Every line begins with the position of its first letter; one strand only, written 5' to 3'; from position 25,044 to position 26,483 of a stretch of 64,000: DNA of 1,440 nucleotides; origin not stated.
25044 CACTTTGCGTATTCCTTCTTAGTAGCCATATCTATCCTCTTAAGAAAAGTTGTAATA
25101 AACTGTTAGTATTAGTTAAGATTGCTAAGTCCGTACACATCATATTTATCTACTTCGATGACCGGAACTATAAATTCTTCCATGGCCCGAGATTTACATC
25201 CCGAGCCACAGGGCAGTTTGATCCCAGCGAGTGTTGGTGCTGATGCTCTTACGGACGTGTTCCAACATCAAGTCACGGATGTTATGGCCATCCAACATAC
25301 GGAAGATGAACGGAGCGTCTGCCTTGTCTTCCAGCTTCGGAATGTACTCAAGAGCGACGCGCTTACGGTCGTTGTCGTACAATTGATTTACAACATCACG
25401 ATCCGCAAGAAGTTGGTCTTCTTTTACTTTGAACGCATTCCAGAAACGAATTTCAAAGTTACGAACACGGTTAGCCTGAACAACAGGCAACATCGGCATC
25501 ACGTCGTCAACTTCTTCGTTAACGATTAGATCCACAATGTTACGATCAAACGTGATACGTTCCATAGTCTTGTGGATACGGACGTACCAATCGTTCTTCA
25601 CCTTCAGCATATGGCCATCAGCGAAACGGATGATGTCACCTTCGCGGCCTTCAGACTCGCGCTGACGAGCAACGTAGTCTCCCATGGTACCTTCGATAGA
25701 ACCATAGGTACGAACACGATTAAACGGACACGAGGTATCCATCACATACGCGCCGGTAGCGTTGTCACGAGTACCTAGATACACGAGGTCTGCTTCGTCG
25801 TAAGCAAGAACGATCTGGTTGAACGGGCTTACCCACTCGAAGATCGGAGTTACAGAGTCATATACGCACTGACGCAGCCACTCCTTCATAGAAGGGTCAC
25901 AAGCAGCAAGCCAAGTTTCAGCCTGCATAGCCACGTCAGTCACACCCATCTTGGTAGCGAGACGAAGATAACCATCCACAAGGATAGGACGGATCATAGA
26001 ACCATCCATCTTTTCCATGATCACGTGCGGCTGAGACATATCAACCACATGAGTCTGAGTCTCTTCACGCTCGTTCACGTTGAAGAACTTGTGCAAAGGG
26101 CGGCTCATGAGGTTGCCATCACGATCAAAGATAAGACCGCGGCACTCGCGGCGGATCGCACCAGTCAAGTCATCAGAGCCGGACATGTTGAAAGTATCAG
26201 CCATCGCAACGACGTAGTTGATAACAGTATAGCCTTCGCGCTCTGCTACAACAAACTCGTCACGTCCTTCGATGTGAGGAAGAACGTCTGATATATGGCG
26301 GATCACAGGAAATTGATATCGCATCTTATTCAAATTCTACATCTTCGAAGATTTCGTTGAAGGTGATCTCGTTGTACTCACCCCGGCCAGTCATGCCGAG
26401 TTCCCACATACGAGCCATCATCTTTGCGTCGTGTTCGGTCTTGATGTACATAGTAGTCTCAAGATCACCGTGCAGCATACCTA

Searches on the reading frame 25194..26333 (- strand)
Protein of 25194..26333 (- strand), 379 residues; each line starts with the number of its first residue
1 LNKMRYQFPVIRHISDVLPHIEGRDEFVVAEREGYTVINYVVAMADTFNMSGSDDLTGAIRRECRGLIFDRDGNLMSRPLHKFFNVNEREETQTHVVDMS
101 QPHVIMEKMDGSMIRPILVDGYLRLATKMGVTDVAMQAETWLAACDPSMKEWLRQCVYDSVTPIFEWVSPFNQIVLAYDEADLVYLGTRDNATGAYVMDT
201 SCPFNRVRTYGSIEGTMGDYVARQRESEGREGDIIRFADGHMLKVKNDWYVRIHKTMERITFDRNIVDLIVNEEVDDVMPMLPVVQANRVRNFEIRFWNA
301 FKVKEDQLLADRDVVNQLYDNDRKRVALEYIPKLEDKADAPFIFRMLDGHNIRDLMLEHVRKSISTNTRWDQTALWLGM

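Call 9: search_protein_families(library=phrogs, proteins=[window:25194-26333:-], max_evalue=0.001)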
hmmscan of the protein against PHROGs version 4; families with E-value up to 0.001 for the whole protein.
window:25194-26333:- (379 aa): 2 families
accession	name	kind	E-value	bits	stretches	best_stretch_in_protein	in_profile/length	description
phrog_562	-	tail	8.8e-70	236.5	1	27-367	27-367/377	RNA ligase and tail fiber protein attachment catalyst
phrog_8238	-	DNA, RNA and nucleotide metabolism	7.4e-09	35.2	1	63-111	457-508/737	RNA ligase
